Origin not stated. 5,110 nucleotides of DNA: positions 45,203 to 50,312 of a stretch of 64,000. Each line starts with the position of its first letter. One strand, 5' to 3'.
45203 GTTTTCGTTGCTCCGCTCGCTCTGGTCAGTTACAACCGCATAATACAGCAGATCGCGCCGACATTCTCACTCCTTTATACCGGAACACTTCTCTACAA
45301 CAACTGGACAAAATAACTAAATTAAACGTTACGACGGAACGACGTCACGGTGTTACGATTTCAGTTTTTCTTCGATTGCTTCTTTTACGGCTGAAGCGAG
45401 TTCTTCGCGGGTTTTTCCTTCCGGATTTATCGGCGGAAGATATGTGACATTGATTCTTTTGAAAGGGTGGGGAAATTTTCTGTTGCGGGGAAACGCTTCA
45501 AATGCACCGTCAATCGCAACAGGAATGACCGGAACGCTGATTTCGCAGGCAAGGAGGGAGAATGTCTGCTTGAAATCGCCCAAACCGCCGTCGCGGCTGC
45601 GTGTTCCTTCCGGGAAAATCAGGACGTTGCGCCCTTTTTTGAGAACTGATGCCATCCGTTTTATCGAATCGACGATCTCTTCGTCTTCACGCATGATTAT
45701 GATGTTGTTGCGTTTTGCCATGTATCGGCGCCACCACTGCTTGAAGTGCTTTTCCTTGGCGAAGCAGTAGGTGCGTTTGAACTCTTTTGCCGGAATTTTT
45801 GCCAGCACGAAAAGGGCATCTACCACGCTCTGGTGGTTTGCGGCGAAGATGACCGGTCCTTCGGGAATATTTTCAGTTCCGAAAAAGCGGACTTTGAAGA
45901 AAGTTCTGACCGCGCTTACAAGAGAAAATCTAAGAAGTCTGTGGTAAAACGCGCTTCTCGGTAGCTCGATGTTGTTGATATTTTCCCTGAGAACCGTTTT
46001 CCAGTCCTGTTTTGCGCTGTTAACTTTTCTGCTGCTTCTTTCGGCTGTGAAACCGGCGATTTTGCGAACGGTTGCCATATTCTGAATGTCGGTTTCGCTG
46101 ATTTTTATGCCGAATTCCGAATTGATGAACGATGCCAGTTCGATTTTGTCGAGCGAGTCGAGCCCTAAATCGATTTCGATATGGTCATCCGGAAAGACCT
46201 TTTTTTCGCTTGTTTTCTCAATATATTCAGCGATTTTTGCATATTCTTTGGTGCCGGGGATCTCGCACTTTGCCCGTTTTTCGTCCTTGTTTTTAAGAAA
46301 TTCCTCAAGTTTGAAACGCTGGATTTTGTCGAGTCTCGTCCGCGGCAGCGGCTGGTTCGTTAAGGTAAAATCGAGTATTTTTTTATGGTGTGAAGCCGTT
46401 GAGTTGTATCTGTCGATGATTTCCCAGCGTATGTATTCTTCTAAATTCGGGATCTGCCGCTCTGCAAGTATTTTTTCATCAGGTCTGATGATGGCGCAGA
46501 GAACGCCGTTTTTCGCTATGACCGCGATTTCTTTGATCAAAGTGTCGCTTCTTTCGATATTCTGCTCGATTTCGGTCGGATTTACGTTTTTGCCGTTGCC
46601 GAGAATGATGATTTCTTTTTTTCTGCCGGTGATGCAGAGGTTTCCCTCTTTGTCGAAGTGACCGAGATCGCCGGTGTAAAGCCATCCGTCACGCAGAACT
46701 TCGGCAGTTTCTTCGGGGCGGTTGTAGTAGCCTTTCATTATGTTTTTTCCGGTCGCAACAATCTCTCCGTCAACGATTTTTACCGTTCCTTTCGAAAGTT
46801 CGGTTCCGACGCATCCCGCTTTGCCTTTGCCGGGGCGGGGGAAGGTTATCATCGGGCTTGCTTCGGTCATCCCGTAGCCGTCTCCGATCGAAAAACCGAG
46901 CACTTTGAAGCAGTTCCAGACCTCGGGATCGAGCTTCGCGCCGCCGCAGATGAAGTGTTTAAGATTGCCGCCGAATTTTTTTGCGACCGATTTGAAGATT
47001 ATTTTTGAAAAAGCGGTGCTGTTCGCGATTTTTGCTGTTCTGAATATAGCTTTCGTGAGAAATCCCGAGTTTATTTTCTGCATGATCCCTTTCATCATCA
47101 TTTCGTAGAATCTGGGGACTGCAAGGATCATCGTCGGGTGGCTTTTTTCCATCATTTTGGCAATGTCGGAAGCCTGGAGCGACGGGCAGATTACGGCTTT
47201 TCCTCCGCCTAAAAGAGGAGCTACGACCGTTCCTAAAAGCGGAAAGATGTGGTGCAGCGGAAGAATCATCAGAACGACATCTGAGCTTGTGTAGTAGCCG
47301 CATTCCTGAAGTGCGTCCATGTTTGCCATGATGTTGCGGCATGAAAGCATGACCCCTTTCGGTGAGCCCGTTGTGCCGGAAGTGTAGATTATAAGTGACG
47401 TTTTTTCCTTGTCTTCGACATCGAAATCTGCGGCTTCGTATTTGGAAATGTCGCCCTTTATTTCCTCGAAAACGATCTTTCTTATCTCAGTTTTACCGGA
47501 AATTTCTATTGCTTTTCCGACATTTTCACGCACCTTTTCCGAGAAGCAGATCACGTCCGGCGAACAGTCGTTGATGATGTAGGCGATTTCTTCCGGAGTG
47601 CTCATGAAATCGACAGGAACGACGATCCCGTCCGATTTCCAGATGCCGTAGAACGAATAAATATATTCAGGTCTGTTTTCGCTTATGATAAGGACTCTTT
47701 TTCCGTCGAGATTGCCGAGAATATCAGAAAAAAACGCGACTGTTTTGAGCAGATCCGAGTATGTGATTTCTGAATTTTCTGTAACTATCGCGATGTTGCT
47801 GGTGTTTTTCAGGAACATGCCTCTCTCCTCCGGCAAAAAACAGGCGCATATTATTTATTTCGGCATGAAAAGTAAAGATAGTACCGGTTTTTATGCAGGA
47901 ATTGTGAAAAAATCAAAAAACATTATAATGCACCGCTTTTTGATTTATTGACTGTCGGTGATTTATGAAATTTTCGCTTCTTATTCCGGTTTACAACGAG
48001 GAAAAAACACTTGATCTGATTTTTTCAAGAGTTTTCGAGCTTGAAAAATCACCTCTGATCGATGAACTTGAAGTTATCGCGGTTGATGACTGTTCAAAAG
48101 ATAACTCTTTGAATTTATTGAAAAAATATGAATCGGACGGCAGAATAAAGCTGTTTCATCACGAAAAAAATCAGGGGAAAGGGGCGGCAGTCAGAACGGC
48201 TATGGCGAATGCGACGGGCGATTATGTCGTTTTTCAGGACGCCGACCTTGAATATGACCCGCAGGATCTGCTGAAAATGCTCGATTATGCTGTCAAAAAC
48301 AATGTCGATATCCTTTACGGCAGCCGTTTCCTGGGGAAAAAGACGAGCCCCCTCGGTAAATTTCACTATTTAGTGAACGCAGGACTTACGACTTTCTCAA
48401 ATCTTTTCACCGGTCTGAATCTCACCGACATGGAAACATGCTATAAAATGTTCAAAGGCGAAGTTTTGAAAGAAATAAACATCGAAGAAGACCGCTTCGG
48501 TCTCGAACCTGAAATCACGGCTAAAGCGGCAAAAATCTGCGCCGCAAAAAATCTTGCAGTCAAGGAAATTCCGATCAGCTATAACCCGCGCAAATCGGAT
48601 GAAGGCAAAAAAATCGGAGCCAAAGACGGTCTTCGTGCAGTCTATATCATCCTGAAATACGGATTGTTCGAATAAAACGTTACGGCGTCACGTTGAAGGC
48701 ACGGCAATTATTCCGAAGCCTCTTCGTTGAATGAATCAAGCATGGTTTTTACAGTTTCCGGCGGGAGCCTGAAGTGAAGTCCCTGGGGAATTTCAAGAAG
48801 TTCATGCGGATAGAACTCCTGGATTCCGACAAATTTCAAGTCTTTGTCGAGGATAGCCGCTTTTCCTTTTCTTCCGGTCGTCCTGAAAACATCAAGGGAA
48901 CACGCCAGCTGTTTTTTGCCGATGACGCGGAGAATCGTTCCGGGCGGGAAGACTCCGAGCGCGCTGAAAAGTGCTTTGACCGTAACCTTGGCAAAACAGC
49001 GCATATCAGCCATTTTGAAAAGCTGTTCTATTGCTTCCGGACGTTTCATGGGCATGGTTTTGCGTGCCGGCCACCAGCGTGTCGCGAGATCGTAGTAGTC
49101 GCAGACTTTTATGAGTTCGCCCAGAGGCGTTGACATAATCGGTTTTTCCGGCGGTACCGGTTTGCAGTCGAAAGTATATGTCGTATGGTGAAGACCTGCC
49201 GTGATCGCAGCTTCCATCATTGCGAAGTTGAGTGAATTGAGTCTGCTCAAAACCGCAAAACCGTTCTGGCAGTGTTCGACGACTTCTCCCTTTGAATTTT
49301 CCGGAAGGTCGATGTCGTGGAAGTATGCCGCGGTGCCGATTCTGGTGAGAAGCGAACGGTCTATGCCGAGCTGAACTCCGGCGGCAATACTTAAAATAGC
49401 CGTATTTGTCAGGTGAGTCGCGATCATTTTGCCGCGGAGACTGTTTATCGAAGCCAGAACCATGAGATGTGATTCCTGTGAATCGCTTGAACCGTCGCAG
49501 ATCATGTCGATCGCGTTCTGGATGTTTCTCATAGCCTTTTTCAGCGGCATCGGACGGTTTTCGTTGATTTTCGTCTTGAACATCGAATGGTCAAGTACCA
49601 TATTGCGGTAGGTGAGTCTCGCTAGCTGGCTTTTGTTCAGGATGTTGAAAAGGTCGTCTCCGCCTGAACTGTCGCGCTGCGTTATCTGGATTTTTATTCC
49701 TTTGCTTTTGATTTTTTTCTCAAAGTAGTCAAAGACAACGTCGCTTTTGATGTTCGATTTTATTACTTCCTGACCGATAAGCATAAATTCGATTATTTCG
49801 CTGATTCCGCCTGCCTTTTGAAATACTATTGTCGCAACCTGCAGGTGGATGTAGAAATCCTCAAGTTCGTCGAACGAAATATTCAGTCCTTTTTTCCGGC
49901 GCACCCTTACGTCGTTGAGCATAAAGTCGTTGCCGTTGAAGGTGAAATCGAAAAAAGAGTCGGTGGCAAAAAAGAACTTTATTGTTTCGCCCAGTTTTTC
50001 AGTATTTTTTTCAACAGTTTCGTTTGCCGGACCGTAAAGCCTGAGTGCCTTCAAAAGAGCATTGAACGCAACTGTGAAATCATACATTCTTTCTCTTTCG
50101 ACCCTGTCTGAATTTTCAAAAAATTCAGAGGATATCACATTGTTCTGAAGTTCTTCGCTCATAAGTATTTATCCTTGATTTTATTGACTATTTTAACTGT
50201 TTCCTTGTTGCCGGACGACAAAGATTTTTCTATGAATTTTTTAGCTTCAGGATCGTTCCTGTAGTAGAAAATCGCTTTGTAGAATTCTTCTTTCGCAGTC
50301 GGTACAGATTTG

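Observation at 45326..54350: Dispersed family of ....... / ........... inverted-repeat elements punctuating three consecutive operons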

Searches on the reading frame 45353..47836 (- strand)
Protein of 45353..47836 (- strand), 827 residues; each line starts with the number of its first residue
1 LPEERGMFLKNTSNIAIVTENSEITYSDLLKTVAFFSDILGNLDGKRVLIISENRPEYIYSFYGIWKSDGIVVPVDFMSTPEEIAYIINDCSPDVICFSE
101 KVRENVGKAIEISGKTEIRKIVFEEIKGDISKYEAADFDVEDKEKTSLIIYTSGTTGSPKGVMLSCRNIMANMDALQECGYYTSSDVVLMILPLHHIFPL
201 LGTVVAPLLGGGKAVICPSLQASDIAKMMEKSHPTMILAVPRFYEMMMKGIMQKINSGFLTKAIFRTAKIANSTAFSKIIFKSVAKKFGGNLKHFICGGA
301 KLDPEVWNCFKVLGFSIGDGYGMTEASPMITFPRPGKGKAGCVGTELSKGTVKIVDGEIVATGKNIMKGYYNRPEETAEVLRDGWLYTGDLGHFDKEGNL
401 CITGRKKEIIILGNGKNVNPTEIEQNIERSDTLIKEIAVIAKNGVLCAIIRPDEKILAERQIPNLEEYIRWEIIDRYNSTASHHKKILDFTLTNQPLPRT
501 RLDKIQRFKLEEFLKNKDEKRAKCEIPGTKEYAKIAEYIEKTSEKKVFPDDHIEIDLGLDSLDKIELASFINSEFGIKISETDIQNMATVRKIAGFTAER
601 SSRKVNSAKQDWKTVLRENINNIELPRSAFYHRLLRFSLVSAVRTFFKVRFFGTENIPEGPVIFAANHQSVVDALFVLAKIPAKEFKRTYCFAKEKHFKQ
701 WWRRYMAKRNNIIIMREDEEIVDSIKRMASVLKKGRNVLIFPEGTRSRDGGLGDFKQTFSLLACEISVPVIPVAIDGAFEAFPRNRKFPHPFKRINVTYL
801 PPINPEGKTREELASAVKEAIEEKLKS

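Call 10: search_protein_families(library=pfam, proteins=[window:45353-47836:-])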
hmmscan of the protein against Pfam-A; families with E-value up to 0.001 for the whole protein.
window:45353-47836:- (827 aa): 4 families
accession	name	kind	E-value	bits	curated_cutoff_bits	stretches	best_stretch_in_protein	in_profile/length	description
PF00501.34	AMP-binding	-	4e-69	233.7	29.9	1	14-371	11-384/384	AMP-binding enzyme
PF01553.26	Acyltransferase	-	2.3e-23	82.9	23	1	649-775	2-131/132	Acyltransferase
PF23562.2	AMP-binding_C_3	-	3.7e-09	37.5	20.8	1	408-511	2-109/124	AMP-binding enzyme C-terminal domain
PF00550.31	PP-binding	-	2e-07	31.6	20.8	1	549-596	20-66/67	Phosphopantetheine attachment site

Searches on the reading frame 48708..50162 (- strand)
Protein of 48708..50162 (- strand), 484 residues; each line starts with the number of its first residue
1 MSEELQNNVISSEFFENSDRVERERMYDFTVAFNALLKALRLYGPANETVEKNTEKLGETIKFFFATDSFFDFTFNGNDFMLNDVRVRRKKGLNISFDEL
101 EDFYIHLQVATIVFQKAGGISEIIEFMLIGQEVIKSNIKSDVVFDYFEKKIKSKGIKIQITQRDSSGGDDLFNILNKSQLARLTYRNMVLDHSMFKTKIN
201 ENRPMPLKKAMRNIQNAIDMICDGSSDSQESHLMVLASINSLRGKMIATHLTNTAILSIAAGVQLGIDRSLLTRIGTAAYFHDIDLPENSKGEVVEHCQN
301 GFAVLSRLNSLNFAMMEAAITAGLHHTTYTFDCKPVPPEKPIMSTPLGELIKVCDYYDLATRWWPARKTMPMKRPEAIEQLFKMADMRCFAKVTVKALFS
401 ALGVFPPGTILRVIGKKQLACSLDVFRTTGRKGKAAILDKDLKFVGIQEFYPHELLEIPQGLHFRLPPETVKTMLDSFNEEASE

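Call 10: search_protein_families(library=pfam, proteins=[window:48708-50162:-])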
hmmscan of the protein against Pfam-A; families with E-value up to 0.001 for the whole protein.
window:48708-50162:- (484 aa): 0 families

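Call 15: find_encoding_contigs(protein=window:48708-50162:-, flank=10000, max_places=10)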
Protein window:48708-50162:- (484 aa): 19 contigs read that carry it; 10 places shown.
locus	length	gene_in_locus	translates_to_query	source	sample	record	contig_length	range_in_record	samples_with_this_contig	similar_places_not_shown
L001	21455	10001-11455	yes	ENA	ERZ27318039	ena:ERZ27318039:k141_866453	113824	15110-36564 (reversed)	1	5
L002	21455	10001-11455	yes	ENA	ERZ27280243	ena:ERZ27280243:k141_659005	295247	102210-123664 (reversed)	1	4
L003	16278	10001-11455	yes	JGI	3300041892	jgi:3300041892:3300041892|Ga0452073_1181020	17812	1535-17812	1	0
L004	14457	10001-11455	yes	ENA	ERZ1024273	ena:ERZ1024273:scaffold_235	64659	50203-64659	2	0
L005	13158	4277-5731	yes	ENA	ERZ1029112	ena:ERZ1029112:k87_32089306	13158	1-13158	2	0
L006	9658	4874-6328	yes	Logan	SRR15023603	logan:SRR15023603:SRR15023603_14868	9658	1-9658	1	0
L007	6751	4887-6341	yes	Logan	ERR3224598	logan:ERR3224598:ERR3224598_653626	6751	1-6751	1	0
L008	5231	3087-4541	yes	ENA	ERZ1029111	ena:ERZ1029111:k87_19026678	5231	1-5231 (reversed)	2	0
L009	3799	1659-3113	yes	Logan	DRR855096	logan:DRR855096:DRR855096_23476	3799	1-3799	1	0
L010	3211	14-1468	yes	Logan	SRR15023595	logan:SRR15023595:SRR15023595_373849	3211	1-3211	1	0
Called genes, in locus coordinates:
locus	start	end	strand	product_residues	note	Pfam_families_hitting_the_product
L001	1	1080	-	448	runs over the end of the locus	PF18294:Pept_S41_N, PF00595:PDZ (weak), PF17820:PDZ_6 (weak), PF03572:Peptidase_S41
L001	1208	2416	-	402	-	PF00155:Aminotran_1_2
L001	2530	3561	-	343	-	PF07603:Lcl_C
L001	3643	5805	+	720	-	PF13191:AAA_16 (weak), PF23569:NBD_SMAX1, PF00004:AAA, PF17871:AAA_lid_9, PF00004:AAA, PF07724:AAA_2, PF07728:AAA_5, PF10431:ClpB_D2-small, +14 more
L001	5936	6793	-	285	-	PF00483:NTP_transferase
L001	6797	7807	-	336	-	PF01230:HIT (faint), PF02744:GalP_UDP_tr_C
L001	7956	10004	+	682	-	PF13646:HEAT_2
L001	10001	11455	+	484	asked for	-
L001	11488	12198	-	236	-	PF00535:Glycos_transf_2, PF10111:Glyco_tranf_2_2 (weak)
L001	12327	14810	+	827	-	PF00501:AMP-binding, PF23562:AMP-binding_C_3, PF00550:PP-binding (weak), PF01553:Acyltransferase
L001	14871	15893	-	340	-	PF02563:Poly_export, PF10531:SLBB, PF22461:SLBB_2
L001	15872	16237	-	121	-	PF00892:EamA (weak), PF00893:Multi_Drug_Res (weak)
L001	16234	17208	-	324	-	PF00294:PfkB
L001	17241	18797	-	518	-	PF00149:Metallophos, PF02872:5_nucleotid_C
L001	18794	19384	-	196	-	PF21711:DCTN5 (weak), PF14602:Hexapep_2 (faint), PF25084:LbH_EIF2B, PF25087:GMPPB_C (weak), PF00132:Hexapep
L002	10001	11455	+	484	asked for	-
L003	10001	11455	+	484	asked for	-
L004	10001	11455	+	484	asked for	-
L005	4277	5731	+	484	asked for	-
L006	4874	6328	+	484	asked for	-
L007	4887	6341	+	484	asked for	-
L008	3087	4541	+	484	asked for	-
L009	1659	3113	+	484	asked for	-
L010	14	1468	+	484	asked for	-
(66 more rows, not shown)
